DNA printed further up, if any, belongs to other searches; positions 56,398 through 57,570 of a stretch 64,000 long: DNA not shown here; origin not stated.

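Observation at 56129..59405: Compact terminator-bounded operon: PqqD-like RRE + HPr-kinase-like P-loop kinase + soluble S26 peptidase + NapH-like polyferredoxin + small membrane protein. Candidate uncharacterised peptide-modification (RiPP-like) cassette with no visible precursor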

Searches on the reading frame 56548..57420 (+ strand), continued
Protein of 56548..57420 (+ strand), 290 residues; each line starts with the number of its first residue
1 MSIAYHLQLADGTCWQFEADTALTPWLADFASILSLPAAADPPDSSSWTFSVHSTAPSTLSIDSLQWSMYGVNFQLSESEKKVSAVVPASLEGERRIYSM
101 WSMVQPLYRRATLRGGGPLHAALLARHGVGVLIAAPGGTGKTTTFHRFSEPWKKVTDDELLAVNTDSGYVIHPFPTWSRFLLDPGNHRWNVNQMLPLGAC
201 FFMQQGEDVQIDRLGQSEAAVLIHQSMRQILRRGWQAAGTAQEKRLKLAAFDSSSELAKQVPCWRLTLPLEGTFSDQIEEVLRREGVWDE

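Call 54: find_related_loci(query=A1, collection=metagenome_contigs, flank=10000)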
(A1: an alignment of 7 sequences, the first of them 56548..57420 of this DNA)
Query A1 (290 aa) in metagenome_contigs; peptide patterns used: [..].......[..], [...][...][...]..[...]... (x = any residue, [..] = any of these).
600 stretches matched a pattern (row limit reached: there are more); 203 encode a relative of the query (tblastn E <= 1e-3); the best 80 are kept; 80 distinct loci.
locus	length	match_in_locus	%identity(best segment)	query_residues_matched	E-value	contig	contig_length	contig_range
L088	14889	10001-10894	36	5-286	2e-57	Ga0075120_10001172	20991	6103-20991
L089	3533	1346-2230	35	4-282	1e-52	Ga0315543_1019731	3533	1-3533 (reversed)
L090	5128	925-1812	35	5-284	1e-51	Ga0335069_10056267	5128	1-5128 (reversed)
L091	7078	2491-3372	37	4-282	7e-49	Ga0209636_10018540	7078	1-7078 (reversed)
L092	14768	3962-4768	35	7-282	7e-49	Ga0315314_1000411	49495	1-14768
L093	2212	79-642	44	96-282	2e-47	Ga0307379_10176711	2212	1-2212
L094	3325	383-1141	34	5-274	1e-46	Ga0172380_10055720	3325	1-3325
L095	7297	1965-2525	42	97-282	6e-46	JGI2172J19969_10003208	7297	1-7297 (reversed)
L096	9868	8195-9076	35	5-282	6e-46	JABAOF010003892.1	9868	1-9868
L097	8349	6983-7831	36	4-282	2e-45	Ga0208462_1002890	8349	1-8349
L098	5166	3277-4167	32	4-284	4e-45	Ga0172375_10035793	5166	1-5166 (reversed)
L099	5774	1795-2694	32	4-282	9e-45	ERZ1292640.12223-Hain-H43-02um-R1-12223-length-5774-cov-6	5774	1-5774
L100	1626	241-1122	32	5-282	3e-45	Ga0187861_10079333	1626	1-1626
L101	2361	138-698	41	97-282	2e-43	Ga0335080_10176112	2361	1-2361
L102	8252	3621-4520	32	1-282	4e-43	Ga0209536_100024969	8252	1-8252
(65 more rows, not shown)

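Call 61: search_protein_families(library=ncbifam, proteins=[L003:964-1179:+, L005:9454-9636:+, L011:9553-9693:+, L004:8644-9864:+, L003:1996-3078:+, L003:3093-4208:+, L003:4214-4867:+, L004:11486-13285:+, L012:8488-9957:-], max_evalue=0.001)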
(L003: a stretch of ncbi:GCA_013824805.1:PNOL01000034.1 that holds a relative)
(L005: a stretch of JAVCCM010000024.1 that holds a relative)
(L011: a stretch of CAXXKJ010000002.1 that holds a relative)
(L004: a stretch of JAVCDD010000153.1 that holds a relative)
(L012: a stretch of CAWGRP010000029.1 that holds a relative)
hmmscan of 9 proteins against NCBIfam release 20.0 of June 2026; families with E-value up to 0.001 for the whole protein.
L003:964-1179:+ (71 aa): 0 families

L005:9454-9636:+ (60 aa): 0 families

L011:9553-9693:+ (47 aa): 0 families

L004:8644-9864:+ (406 aa): 0 families

L003:1996-3078:+ (360 aa): 76 families (the best 25 are shown)
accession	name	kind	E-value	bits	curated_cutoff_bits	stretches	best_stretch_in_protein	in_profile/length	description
TIGR04250.1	SCM_rSAM_ScmE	equivalog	2.3e-168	559.7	400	1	3-360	1-358/358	SynChlorMet cassette radical SAM/SPASM protein ScmE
NF050035.1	rSAM_WgK_link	exception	1.2e-43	149.5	650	2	3-165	7-169/367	radical SAM/SPASM peptide maturase WgkB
TIGR04051.1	rSAM_NirJ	equivalog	3.6e-37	128.2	515.45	1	11-345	8-344/354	heme d1 biosynthesis radical SAM protein NirJ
TIGR04303.1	GeoRSP_rSAM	equivalog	1.1e-36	127.1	400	1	2-346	2-323/325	GeoRSP system radical SAM/SPASM protein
TIGR04545.1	rSAM_ahbD_hemeb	equivalog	6.7e-36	124.4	500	1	10-339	5-327/339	heme b synthase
TIGR04347.1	pseudo_SAM_Halo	equivalog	6.7e-35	121.1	525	1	10-349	43-385/390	TIGR04347 family pseudo-SAM/SPASM protein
NF045574.1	sacti_mat_StsB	exception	9.7e-35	120.3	625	2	10-167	101-256/466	StsB family radical SAM/SPASM domain sactipeptide maturase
TIGR04054.1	rSAM_NirJ1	equivalog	7.4e-34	117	650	2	10-169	41-199/387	putative heme d1 biosynthesis radical SAM protein NirJ1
TIGR04546.1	rSAM_ahbC_deAc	equivalog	2.7e-32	112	650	1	10-347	44-383/390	12,18-didecarboxysiroheme deacetylase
TIGR03962.1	mycofact_rSAM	equivalog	5.7e-32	111.2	265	2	3-165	10-171/339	mycofactocin radical SAM maturase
TIGR02109.1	PQQ_syn_pqqE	equivalog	7.6e-32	110.6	381.35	1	3-345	5-328/358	pyrroloquinoline quinone biosynthesis protein PqqE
TIGR04251.1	SCM_rSAM_ScmF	equivalog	5.1e-30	105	400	1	8-340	7-332/353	SynChlorMet cassette radical SAM/SPASM protein ScmF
TIGR04055.1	rSAM_NirJ2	equivalog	3.9e-29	102.2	500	1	11-336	6-311/326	putative heme d1 biosynthesis radical SAM protein NirJ2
TIGR04053.2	TIGR04053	equivalog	3.3e-28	99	395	2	10-226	13-228/366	TIGR04053 family radical SAM/SPASM domain-containing protein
TIGR04340.1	rSAM_ACGX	hypoth_equivalog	2.7e-27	95.9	400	1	8-346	6-336/341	radical SAM/SPASM domain protein, ACGX system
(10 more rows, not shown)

L003:3093-4208:+ (371 aa): 75 families (the best 25 are shown)
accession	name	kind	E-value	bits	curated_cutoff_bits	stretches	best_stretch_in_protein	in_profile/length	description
TIGR04251.1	SCM_rSAM_ScmF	equivalog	5.7e-163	542.4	400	1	14-362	3-353/353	SynChlorMet cassette radical SAM/SPASM protein ScmF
TIGR04545.1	rSAM_ahbD_hemeb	equivalog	2e-41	142.6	500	1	20-348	5-335/339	heme b synthase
TIGR03962.1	mycofact_rSAM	equivalog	2e-35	122.6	265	1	15-354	12-337/339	mycofactocin radical SAM maturase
TIGR04055.1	rSAM_NirJ2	equivalog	3.5e-35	122.1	500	1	21-348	6-322/326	putative heme d1 biosynthesis radical SAM protein NirJ2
TIGR04053.2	TIGR04053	equivalog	3.6e-32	112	395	2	18-204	11-197/366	TIGR04053 family radical SAM/SPASM domain-containing protein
TIGR04303.1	GeoRSP_rSAM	equivalog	3.7e-32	112.2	400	1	17-348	7-324/325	GeoRSP system radical SAM/SPASM protein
TIGR04054.1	rSAM_NirJ1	equivalog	7.8e-31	107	650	1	18-204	39-221/387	putative heme d1 biosynthesis radical SAM protein NirJ1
TIGR04051.1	rSAM_NirJ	equivalog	1.8e-29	102.8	515.45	2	20-202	7-185/354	heme d1 biosynthesis radical SAM protein NirJ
TIGR04347.1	pseudo_SAM_Halo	equivalog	1.8e-27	96.6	525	1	19-204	42-223/390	TIGR04347 family pseudo-SAM/SPASM protein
NF050035.1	rSAM_WgK_link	exception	7.3e-27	94.3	650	2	21-201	15-192/367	radical SAM/SPASM peptide maturase WgkB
TIGR04250.1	SCM_rSAM_ScmE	equivalog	4.9e-26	91.5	400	1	20-341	8-338/358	SynChlorMet cassette radical SAM/SPASM protein ScmE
TIGR04546.1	rSAM_ahbC_deAc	equivalog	1.6e-24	86.5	650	1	19-204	43-224/390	12,18-didecarboxysiroheme deacetylase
TIGR04317.1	W_rSAM_matur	equivalog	4.2e-24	85.3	380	1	14-197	3-188/349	tungsten cofactor oxidoreductase radical SAM maturase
NF045574.1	sacti_mat_StsB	exception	2.8e-23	82.5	625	1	9-339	90-404/466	StsB family radical SAM/SPASM domain sactipeptide maturase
TIGR02109.1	PQQ_syn_pqqE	equivalog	1.7e-21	76.6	381.35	1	17-350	9-332/358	pyrroloquinoline quinone biosynthesis protein PqqE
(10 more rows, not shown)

L003:4214-4867:+ (217 aa): 2 families
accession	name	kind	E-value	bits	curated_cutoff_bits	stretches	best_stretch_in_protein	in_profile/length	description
TIGR02228.1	sigpep_I_arch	equivalog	6.8e-12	45.5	51.85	1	24-102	37-119/158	signal peptidase I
NF046067.1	SigPepSipWBacil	equivalog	6.1e-06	25.9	190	1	26-99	46-123/189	signal peptidase I SipW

L004:11486-13285:+ (599 aa): 190 families (the best 25 are shown)
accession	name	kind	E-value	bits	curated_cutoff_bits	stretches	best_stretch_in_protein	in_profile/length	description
TIGR02203.1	MsbA_lipidA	equivalog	7.3e-85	285.6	602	1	77-598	66-571/572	lipid A export permease/ATP-binding protein MsbA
TIGR00958.1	3a01208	subfamily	1.3e-83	281.6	874.6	1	12-592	148-710/711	antigen peptide transporter 2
NF045513.1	HepA_fam_ABC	equivalog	2.7e-79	267.2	725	1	55-596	81-609/610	heterocyst formation ABC transporter subunit HepA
TIGR02204.1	MsbA_rel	hypoth_equivalog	7e-78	262.7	780.4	1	30-596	22-575/576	ABC transporter, permease/ATP-binding protein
NF010178.0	PRK13657.1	equivalog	5e-71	239.9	733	1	281-596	262-570/588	glucan ABC transporter ATP-binding protein/ permease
TIGR03375.1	type_I_sec_LssB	subfamily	5.8e-71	239.7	693.1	1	161-584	279-690/696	type I secretion system permease/ATPase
TIGR01846.1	type_I_sec_HlyB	subfamily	5.9e-71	239.7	725.55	1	117-596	223-692/694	type I secretion system permease/ATPase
NF008381.0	PRK11176.1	equivalog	2.3e-70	237.6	867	1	112-598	104-581/582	lipid A ABC transporter ATP-binding protein/permease MsbA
NF052233.1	CphA_assoc_ABC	equivalog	5.6e-70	236.6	880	1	281-599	436-746/766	cyanophycin metabolism-associated ABC transporter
TIGR01192.1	chvA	subfamily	5.6e-61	206.9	585.4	1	283-593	264-567/585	glucan export ABC transporter ATP-binding protein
NF008364.0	PRK11160.1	equivalog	3.5e-58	197.6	630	1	326-594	312-573/575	heme ABC transporter ATP-binding protein/permease CydC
TIGR03796.1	NHLM_micro_ABC1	equivalog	5.1e-57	193.5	853.3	1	69-592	193-708/710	NHLP family bacteriocin export ABC transporter peptidase/permease/ATPase subunit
TIGR03797.1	NHLM_micro_ABC2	equivalog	1.2e-54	186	709.4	1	55-596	157-685/686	NHLP bacteriocin export ABC transporter permease/ATPase subunit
TIGR01842.1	type_I_sec_PrtD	subfamily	2.2e-53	181.6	510.15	1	45-584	26-542/544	type I secretion system permease/ATPase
TIGR01193.1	bacteriocin_ABC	subfamily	2.3e-52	178.5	523.85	1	353-594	472-707/708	peptide cleavage/export ABC transporter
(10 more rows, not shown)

L012:8488-9957:- (489 aa): 0 families

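Call 81: search_protein_representatives(alignment_id=A2)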
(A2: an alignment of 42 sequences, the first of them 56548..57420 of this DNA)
Query: 42 sequences, 291 profile positions. Proteins with E-value up to 0.001 (for the whole library): 4129; up to 1e-10: 1252; up to 1e-30: 938. The best 150 are listed.
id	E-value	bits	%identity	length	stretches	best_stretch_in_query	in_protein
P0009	4.4e-123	426.8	-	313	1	1-286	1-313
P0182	1.2e-107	376.2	-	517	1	5-287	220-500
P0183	8.1e-97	340.6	-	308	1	5-288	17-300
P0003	1.1e-92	327.0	-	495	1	8-286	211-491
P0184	3.4e-92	325.4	-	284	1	1-286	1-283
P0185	5.0e-90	318.3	-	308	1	9-288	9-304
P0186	5.3e-90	318.2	-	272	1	9-289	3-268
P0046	1.6e-89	316.6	-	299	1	4-287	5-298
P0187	7.8e-89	314.4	-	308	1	7-286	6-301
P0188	1.1e-88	313.9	-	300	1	9-289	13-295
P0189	1.8e-88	313.2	-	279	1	14-287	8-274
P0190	2.1e-88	313.0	-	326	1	10-287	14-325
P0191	1.2e-87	310.5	-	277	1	15-287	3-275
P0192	1.3e-87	310.4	-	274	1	8-287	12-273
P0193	1.7e-86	306.7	-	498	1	8-288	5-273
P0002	4.3e-82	292.3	-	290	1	8-288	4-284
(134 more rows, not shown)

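Call 83: search_protein_families(library=pfam, proteins=[L005:4692-9437:+, L006:6581-8998:+, L009:7353-9434:+, L011:6481-8898:-, L028:6531-8981:-, L011:4171-6153:-, L006:4854-6437:+], max_evalue=0.0001)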
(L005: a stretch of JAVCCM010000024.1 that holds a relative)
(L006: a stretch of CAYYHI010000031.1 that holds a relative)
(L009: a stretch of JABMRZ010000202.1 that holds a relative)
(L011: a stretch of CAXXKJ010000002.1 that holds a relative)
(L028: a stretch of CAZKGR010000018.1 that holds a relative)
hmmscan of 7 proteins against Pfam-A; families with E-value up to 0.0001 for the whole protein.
L005:4692-9437:+ (1581 aa): 3 families
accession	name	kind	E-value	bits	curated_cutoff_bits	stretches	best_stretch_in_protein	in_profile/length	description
PF13517.12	FG-GAP_3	-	1.6e-109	359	26.9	16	562-624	1-60/61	FG-GAP-like repeat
PF01839.29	FG-GAP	-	8.6e-15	54.7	22.1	0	761-784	3-26/37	FG-GAP repeat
PF18962.6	Por_Secre_tail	-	1.6e-11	44.8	27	1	1502-1578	1-74/75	Secretion system C-terminal sorting domain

L006:6581-8998:+ (805 aa): 2 families
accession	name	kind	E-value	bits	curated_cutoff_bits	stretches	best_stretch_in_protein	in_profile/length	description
PF08309.17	LVIVD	-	7.5e-60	198.5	20.2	5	75-116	1-42/42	LVIVD repeat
PF18962.6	Por_Secre_tail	-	9e-13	48.8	27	1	727-802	2-74/75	Secretion system C-terminal sorting domain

L009:7353-9434:+ (693 aa): 1 family
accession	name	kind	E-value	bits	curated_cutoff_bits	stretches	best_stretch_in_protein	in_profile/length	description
PF13517.12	FG-GAP_3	-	1.1e-26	93.7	26.9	4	40-99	1-60/61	FG-GAP-like repeat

L011:6481-8898:- (805 aa): 3 families
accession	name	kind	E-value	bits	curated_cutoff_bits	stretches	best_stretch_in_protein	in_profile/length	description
PF18962.6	Por_Secre_tail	-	2.7e-10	40.8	27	1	727-801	2-73/75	Secretion system C-terminal sorting domain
PF02018.23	CBM_4_9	-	1.8e-08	35.3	25.9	1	26-146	3-124/136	Carbohydrate binding domain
PF13860.13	FlgD_ig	-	2.8e-07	30.9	27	1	736-792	13-75/79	FlgD Ig-like domain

L028:6531-8981:- (816 aa): 2 families
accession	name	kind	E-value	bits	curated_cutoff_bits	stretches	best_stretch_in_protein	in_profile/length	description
PF18962.6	Por_Secre_tail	-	3.8e-12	46.7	27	1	738-812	2-73/75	Secretion system C-terminal sorting domain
PF13860.13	FlgD_ig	-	9.4e-06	26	27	1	746-793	12-60/79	FlgD Ig-like domain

L011:4171-6153:- (660 aa): 1 family
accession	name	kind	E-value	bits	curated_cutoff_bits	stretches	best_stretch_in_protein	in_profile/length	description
PF18962.6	Por_Secre_tail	-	4.5e-09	36.9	27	1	582-656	2-73/75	Secretion system C-terminal sorting domain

L006:4854-6437:+ (527 aa): 0 families

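Call 84: find_encoding_contigs(protein=P0024, flank=8000, max_places=1)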
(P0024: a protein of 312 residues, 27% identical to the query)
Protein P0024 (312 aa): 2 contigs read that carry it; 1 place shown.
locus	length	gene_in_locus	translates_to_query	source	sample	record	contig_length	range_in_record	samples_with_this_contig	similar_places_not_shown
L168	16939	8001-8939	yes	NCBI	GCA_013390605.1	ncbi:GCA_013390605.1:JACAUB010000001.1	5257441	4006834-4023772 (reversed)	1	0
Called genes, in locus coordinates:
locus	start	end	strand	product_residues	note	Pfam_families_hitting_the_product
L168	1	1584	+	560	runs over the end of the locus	PF17874:TPR_MalT (faint), PF07719:TPR_2 (faint), PF13176:TPR_7 (faint), PF13181:TPR_8 (faint), PF13374:TPR_10 (faint), PF13424:TPR_12, PF00515:TPR_1 (weak), PF13424:TPR_12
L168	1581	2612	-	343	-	PF00356:LacI, PF00532:Peripla_BP_1, PF13407:Peripla_BP_4, PF13377:Peripla_BP_3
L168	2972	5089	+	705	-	PF11412:DsbD_N, PF02683:DsbD_TM, PF03190:Thioredox_DsbH (weak), PF13098:Thioredoxin_2, PF13899:Thioredoxin_7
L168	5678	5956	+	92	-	PF05402:PqqD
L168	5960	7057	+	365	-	PF04055:Radical_SAM, PF13186:SPASM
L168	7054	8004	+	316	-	PF17784:Sulfotransfer_4 (faint)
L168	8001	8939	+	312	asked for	PF27840:ScmC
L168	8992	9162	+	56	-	-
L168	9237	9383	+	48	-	-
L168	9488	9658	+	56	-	-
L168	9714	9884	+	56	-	-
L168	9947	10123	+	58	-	-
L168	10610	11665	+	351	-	PF04055:Radical_SAM, PF13353:Fer4_12 (weak)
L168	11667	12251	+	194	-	-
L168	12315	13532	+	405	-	PF14907:NTP_transf_5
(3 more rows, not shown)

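Call 85: find_encoding_contigs(protein=P0046, flank=8000, max_places=1)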
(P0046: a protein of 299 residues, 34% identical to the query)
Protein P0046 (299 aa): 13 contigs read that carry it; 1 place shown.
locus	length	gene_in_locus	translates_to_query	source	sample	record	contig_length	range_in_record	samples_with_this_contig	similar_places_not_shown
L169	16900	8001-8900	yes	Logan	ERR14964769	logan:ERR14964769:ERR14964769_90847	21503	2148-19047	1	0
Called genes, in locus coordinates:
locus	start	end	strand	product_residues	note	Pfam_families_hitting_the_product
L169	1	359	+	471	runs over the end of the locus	PF01702:TGT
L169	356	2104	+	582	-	PF01702:TGT, PF17884:DUF5591, PF14810:TGT_C2 (weak), PF01472:PUA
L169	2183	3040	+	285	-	PF00520:Ion_trans, PF07885:Ion_trans_2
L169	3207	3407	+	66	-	-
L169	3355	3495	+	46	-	-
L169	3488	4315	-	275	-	PF05853:BKACE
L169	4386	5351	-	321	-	PF02522:Antibiotic_NAT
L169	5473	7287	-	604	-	PF00005:ABC_tran, PF02463:SMC_N (faint), PF13304:AAA_21 (faint)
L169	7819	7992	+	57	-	-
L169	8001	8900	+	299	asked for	PF27840:ScmC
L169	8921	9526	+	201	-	PF10502:Peptidase_S26 (weak)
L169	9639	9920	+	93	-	PF05402:PqqD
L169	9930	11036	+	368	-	PF04055:Radical_SAM, PF13186:SPASM (weak)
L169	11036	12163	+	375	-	PF04055:Radical_SAM, PF13353:Fer4_12 (weak)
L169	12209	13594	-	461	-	PF00413:Peptidase_M10 (weak)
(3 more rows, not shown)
